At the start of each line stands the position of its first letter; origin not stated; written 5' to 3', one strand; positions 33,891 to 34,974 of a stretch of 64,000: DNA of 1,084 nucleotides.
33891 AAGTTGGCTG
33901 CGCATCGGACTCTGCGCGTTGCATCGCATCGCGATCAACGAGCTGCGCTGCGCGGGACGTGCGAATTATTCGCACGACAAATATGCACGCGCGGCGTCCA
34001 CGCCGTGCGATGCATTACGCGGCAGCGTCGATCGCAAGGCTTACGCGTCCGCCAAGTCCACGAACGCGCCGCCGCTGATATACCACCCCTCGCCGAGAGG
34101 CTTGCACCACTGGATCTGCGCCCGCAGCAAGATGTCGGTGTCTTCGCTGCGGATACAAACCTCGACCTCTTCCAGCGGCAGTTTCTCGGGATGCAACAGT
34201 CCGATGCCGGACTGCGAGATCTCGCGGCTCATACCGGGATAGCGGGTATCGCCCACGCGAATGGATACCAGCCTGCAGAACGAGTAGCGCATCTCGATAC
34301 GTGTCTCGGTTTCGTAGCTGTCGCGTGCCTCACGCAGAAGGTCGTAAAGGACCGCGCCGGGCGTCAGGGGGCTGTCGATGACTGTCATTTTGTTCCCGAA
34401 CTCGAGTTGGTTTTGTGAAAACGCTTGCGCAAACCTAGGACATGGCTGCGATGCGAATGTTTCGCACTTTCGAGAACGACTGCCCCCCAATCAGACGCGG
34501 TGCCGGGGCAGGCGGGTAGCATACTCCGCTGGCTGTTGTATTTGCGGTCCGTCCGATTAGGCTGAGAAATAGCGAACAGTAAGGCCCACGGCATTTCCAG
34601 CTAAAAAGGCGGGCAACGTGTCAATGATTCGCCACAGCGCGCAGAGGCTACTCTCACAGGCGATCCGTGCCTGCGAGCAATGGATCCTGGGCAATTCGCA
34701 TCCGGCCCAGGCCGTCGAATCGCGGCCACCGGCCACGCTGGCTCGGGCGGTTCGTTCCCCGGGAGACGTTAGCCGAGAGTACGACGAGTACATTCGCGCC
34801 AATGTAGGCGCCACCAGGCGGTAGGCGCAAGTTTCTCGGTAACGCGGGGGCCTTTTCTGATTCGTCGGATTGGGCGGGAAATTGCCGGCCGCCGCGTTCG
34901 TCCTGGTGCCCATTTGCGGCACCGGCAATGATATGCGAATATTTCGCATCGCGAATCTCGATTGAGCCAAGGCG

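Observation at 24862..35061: Recurring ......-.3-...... palindrome confined to upstream regions of the polysaccharide, PilZ and two-component genes: a candidate locus-specific regulon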

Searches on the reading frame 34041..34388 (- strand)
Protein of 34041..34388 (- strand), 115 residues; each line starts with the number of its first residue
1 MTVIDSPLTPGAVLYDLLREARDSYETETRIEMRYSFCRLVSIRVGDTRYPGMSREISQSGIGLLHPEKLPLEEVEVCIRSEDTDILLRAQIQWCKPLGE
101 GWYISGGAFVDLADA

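Call 7: search_protein_families(library=pfam, proteins=[window:34041-34388:-])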
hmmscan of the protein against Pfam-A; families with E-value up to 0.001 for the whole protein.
window:34041-34388:- (115 aa): 1 family
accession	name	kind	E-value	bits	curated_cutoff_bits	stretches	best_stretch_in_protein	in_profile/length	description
PF07238.19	PilZ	-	2.1e-08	34.8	22.5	1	30-112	3-88/102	PilZ domain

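Call 9: find_homologous_proteins(query=window:34041-34388:-)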
Query window:34041-34388:- (115 aa): 8 proteins with E <= 0.001 among 30 candidates.
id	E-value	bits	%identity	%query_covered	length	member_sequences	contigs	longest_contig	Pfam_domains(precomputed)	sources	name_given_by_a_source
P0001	3.2e-68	245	97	100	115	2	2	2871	PF07238.20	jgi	jgi:hypothetical protein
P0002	6.2e-52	193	74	99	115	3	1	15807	PF07238.20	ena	-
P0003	2.1e-51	191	74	99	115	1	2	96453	PF07238.20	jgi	jgi:hypothetical protein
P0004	6.0e-50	186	71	99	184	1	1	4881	PF07238.20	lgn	-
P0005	5.8e-35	138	55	99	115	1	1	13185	PF07238.20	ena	-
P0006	1.3e-32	130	54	98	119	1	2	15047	PF07238.20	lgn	-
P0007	4.5e-19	87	47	97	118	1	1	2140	PF07238.20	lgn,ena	-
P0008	1.6e-14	72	43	87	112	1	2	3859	-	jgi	jgi:hypothetical protein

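Call 10: find_encoding_contigs(protein=P0003, flank=10000, max_places=4)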
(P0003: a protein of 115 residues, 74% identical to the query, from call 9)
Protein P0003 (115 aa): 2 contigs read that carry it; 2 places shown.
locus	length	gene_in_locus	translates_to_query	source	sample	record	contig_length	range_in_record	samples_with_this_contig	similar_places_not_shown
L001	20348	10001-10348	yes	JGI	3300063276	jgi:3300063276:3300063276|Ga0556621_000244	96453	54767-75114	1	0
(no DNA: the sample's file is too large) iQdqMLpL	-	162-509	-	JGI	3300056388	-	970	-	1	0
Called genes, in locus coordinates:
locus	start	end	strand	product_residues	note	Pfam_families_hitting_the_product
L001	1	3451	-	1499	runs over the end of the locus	PF00801:PKD (faint), PF01483:P_proprotein, PF17210:SdrD_B (weak), PF01483:P_proprotein, PF22352:K319L-like_PKD (faint), PF18911:PKD_4 (weak)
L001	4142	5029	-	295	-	PF05721:PhyH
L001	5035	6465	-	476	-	PF01134:GIDA (faint), PF07992:Pyr_redox_2, PF12831:FAD_oxidored (weak), PF13450:NAD_binding_8 (weak), PF00070:Pyr_redox, PF02852:Pyr_redox_dim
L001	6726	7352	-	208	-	PF00072:Response_reg, PF08281:Sigma70_r4_2 (weak), PF00196:GerE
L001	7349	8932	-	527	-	PF13188:PAS_8, PF13426:PAS_9, PF08447:PAS_3, PF00989:PAS, PF08448:PAS_4, PF13426:PAS_9, PF00512:HisKA, PF02518:HATPase_c, +4 more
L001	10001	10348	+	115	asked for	PF07238:PilZ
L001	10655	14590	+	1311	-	PF09295:ChAPs (faint), PF12895:ANAPC3 (faint), PF13428:TPR_14 (faint), PF13431:TPR_17 (faint), PF14559:TPR_19 (weak), PF14561:TPR_20 (faint), PF23914:TPR_CcmH_CycH (faint), PF13432:TPR_16 (weak)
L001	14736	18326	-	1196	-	PF00535:Glycos_transf_2, PF13641:Glyco_tranf_2_3, PF13506:Glyco_transf_21, PF13632:Glyco_trans_2_3, PF03552:Cellulose_synt, PF13428:TPR_14 (faint), PF13432:TPR_16 (faint), PF14559:TPR_19 (weak), +2 more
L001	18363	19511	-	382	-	PF00150:Cellulase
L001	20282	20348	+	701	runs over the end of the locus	PF13646:HEAT_2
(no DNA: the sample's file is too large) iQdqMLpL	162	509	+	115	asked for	PF07238:PilZ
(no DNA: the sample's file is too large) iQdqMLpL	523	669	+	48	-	-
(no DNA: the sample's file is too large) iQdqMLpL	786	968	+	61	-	?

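Call 11: find_encoding_contigs(protein=P0002, flank=10000, max_places=4)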
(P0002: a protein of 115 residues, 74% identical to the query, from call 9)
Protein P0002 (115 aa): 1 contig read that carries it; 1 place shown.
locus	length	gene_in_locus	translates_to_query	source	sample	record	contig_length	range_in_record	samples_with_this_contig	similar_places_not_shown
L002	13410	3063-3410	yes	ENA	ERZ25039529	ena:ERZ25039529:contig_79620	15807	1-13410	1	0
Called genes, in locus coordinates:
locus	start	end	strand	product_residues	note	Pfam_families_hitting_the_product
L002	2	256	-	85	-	?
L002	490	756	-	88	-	PF02518:HATPase_c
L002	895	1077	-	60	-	-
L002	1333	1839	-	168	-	PF08447:PAS_3 (faint), PF00989:PAS, PF13188:PAS_8, PF08448:PAS_4 (weak), PF13426:PAS_9 (weak)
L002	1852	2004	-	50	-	-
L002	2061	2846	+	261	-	-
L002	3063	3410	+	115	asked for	PF07238:PilZ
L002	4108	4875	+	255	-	-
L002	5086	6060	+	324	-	-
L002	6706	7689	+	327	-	-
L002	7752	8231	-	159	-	-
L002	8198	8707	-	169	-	-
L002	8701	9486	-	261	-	-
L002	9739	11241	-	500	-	PF00535:Glycos_transf_2, PF13641:Glyco_tranf_2_3, PF13506:Glyco_transf_21, PF13632:Glyco_trans_2_3, PF03552:Cellulose_synt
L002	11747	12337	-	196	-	PF00150:Cellulase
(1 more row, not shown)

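Call 12: find_encoding_contigs(protein=P0005, flank=10000, max_places=4)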
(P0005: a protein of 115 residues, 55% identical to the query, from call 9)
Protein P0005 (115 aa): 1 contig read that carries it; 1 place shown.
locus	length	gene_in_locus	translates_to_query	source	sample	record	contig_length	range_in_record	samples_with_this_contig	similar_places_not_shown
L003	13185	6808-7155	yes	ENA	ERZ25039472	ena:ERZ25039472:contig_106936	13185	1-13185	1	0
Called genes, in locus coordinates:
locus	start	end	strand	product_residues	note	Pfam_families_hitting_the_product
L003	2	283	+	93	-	?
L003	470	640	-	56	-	-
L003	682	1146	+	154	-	-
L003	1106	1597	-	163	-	-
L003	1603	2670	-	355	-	PF07992:Pyr_redox_2, PF00070:Pyr_redox, PF02852:Pyr_redox_dim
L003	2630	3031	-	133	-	PF07992:Pyr_redox_2, PF12831:FAD_oxidored, PF13450:NAD_binding_8 (weak)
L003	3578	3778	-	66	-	-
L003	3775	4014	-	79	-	PF00072:Response_reg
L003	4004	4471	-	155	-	PF02518:HATPase_c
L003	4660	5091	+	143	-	-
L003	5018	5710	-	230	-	PF00989:PAS, PF08448:PAS_4 (weak), PF13188:PAS_8, PF13426:PAS_9, PF08447:PAS_3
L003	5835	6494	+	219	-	-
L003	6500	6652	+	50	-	-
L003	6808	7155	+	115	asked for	PF07238:PilZ (weak)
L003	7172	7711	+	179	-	-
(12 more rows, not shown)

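Call 13: find_encoding_contigs(protein=P0006, flank=10000, max_places=4)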
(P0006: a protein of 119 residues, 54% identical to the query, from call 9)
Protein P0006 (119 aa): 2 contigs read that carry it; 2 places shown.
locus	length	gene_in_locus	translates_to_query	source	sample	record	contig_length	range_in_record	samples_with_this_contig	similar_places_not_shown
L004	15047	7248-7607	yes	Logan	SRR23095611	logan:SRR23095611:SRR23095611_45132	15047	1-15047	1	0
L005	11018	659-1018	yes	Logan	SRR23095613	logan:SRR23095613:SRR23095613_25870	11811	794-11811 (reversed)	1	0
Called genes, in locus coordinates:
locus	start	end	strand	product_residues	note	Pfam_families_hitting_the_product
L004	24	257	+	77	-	-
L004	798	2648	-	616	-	PF26099:DUF8034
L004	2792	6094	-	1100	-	PF00069:Pkinase, PF07714:PK_Tyr_Ser-Thr, PF24796:WDR55, PF24807:WD40_CDC20-Fz, PF25173:Beta-prop_WDR3_1st, PF25174:Beta-prop_THOC3, PF00400:WD40, PF23381:Beta-prop_IFT122_1st, +68 more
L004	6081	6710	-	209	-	PF04542:Sigma70_r2 (weak), PF08281:Sigma70_r4_2, PF04545:Sigma70_r4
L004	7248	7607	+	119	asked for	PF07238:PilZ (weak)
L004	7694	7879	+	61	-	-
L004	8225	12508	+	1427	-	PF07719:TPR_2 (faint), PF12895:ANAPC3 (weak), PF13424:TPR_12 (faint), PF13428:TPR_14 (faint), PF13431:TPR_17 (faint), PF13432:TPR_16 (faint), PF14559:TPR_19 (weak), PF14559:TPR_19 (weak), +3 more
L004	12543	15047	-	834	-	?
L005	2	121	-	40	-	?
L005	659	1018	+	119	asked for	PF07238:PilZ (weak)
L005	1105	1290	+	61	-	-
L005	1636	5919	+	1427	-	PF07719:TPR_2 (faint), PF12895:ANAPC3 (weak), PF13424:TPR_12 (faint), PF13428:TPR_14 (faint), PF13431:TPR_17 (faint), PF13432:TPR_16 (faint), PF14559:TPR_19 (weak), PF14559:TPR_19 (weak), +3 more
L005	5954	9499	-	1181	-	PF00535:Glycos_transf_2, PF13641:Glyco_tranf_2_3, PF13506:Glyco_transf_21, PF13632:Glyco_trans_2_3, PF03552:Cellulose_synt, PF23914:TPR_CcmH_CycH, PF14559:TPR_19 (weak), PF14559:TPR_19, +9 more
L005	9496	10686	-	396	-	PF00150:Cellulase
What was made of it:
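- On NarL/FixJ-family response-regulator operator: Not adjacent in L004/L005 (call 13).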

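Call 15: find_encoding_contigs(protein=P0001, flank=10000, max_places=4)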
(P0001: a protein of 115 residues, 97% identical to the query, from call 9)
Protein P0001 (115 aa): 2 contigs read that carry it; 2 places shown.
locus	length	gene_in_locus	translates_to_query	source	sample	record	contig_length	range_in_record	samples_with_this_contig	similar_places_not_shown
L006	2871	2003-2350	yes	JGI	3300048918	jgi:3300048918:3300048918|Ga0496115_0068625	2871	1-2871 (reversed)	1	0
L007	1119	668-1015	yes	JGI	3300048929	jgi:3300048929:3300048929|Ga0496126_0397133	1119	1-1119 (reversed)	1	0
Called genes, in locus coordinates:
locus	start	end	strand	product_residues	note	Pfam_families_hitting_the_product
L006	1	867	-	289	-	?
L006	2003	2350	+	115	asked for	PF07238:PilZ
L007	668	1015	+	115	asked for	PF07238:PilZ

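Call 16: find_encoding_contigs(protein=P0004, flank=10000, max_places=4)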
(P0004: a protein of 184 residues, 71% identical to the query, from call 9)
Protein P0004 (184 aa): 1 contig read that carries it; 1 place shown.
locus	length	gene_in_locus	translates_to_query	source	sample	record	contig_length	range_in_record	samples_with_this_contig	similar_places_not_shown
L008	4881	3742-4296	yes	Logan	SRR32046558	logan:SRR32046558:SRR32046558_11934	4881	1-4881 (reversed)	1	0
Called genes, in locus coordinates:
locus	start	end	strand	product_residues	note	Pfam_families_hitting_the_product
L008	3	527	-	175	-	?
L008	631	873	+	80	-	-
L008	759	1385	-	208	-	PF00072:Response_reg, PF08281:Sigma70_r4_2 (weak), PF00196:GerE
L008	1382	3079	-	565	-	PF00989:PAS, PF08448:PAS_4, PF13188:PAS_8, PF13426:PAS_9, PF08447:PAS_3, PF00989:PAS, PF13426:PAS_9, PF00512:HisKA, +3 more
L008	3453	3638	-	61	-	-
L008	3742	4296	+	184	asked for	PF07238:PilZ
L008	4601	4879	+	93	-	?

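Call 26: find_related_loci(query=A2, collection=genome_contigs, flank=10000)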
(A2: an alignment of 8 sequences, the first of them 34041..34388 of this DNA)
Query A2 (115 aa) in genome_contigs; peptide patterns used: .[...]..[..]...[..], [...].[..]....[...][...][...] (x = any residue, [..] = any of these).
105 stretches matched a pattern; 49 encode a relative of the query (tblastn E <= 1e-3); 49 distinct loci.
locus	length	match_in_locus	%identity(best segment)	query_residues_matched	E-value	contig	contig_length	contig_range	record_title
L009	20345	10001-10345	48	1-113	1e-29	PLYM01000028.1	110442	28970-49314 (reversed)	MAG: Planctomycetaceae bacterium isolate palsa_1355 73.20120700_P3D.270_contig_30009, whole genome shotgun sequence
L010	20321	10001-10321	50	9-113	3e-29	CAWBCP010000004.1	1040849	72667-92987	MAG: uncultured Planctomycetaceae bacterium isolate MFD02416.bin.2.228 genome assembly, contig: contig_1764, whole genom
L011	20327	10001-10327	48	8-114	9e-28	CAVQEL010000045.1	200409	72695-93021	MAG: uncultured Planctomycetota bacterium isolate MFD02416.bin.2.111 genome assembly, contig: contig_75826, whole genome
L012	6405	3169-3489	49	9-113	3e-27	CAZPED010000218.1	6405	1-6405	MAG TPA_asm: uncultured Planctomycetaceae bacterium isolate binchicken_co74_159 genome assembly, contig: NODE_24015_leng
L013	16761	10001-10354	45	1-114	4e-27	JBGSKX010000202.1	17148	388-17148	MAG: Pirellulales bacterium isolate JTS-AC191 k141_415003, whole genome shotgun sequence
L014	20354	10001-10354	44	1-114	7e-27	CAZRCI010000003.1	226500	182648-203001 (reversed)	MAG TPA_asm: uncultured Planctomycetaceae bacterium isolate SRP344714_co1_18 genome assembly, contig: NODE_110_length_22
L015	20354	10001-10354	45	1-114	1e-26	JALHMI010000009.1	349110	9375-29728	MAG: Pirellulales bacterium isolate Bin_30_5 c_000000000153, whole genome shotgun sequence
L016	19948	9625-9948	45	8-113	3e-26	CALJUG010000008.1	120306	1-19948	MAG TPA_asm: uncultured bacterium isolate SRR7515932_bin.73_CONCOCT_v1.1_MAG genome assembly, contig: ERZ869940.75, whol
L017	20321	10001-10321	47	9-113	2e-26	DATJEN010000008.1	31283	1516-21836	MAG TPA_asm: Pirellulales bacterium isolate SMAG_U15434 k141_3694452, whole genome shotgun sequence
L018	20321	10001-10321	48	9-113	2e-26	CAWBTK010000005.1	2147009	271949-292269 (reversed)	MAG: uncultured Planctomycetaceae bacterium isolate MFD05442.bin.3.641 genome assembly, contig: contig_30896, whole geno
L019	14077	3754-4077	45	8-113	3e-26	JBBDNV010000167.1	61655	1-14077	MAG: Pirellulales bacterium isolate LejiaB_63_21 Lejia_B_609_length_61655_cov_13, whole genome shotgun sequence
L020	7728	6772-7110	45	4-115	1e-25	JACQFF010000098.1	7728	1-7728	MAG: Planctomycetia bacterium isolate NC_groundwater_1040_Pr1_S-0.65um_60_11 Montesol18_Sp65_coassembly_scaffold_366620,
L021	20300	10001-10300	45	11-109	7e-25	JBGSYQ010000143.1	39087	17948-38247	MAG: Pirellulales bacterium isolate JTS-RE94 k141_4811528, whole genome shotgun sequence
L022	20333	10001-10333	46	8-112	1e-24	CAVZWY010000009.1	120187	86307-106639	MAG: uncultured Planctomycetaceae bacterium isolate MFD02416.bin.2.64 genome assembly, contig: contig_13445, whole genom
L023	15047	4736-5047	46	9-110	3e-24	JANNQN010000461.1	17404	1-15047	MAG: Planctomycetia bacterium isolate SOY_31_metabat_442_sub SOY_31_k141_950353, whole genome shotgun sequence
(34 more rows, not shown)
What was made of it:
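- Tried and rejected: GTDB genome scan with a PilZ alignment (call 26).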

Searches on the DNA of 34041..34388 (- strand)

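Call 22: search_rna_families(sources=[L001, L003, L008, L004], threshold=gathering)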
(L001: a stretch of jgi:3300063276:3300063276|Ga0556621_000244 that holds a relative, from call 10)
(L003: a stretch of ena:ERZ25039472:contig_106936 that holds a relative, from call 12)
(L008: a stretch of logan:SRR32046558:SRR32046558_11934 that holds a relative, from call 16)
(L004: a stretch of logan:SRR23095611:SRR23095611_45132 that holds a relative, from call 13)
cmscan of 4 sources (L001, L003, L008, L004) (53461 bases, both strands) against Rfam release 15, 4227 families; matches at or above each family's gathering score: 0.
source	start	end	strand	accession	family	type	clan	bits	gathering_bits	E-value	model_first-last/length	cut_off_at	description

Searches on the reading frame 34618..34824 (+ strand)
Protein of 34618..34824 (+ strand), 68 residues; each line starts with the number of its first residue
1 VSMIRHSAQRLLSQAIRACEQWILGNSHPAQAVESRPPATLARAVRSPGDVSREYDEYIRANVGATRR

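Call 49: search_protein_families(library=pfam, proteins=[window:34618-34824:+], max_evalue=10)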
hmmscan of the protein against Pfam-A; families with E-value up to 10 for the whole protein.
window:34618-34824:+ (68 aa): 0 families
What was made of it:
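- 34618..34824 (+): Conserved small ORF ('orfX', 68 aa; 61-77 aa elsewhere), function unknown. No Pfam hit (call 49).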

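Call 63: find_homologous_proteins(query=window:34618-34821:+, max_evalue=0.01)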
Query window:34618-34821:+ (68 aa): 1 proteins with E <= 0.01 among 2 candidates.
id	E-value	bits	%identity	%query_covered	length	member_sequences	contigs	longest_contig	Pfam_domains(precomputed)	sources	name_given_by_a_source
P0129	2.4e-26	108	81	100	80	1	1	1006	-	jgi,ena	-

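Call 73: predict_structure(alignment_id=A6)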
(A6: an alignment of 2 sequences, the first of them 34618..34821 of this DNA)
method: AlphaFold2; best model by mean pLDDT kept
length: 68 residues; sequences in the alignment: 2
mean_pLDDT: 66.4   pTM: 0.31
mean pLDDT of the five models: 66.4, 64.8, 63.9, 61.2, 61.0
residues with pLDDT >= 90: 4; 70-90: 26; 50-70: 25; < 50: 13
segments of 3 or more residues with pLDDT < 50: 31-34
pLDDT, mean of each block of 10 residues (from residue 1): 76 88 64 49 53 73 60
secondary structure, 60 per line:
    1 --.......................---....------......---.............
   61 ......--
elements in order: H3-25 H29-32 H39-44 H48-66
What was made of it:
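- The AlphaFold model has low confidence (pLDDT 66) and shows two long helices with a disordered linker (call 73).
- Tried and rejected: The structure model is too weak to search with (call 73).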

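Call 74: search_protein_representatives(protein=window:34618-34821:+)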
Query: 68 residues. Proteins with E-value up to 0.001 (for the whole library): 5; up to 1e-10: 1; up to 1e-30: 0. The best 5 are listed.
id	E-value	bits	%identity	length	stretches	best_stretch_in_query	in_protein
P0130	1.4e-15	72.5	60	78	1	1-67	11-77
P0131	3.6e-06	43.0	39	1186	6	3-45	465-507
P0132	1.1e-04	38.3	34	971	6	9-52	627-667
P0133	4.4e-04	36.4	27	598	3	5-58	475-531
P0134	4.9e-04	36.3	35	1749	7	41-66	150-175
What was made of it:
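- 34618..34824 (+): Only 1-2 database relatives (calls 63, 74).
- It belongs to no known family that would assign it another role (calls 49, 63, 74).
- Tried and rejected: Only 1-2 relatives (calls 63, 74).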
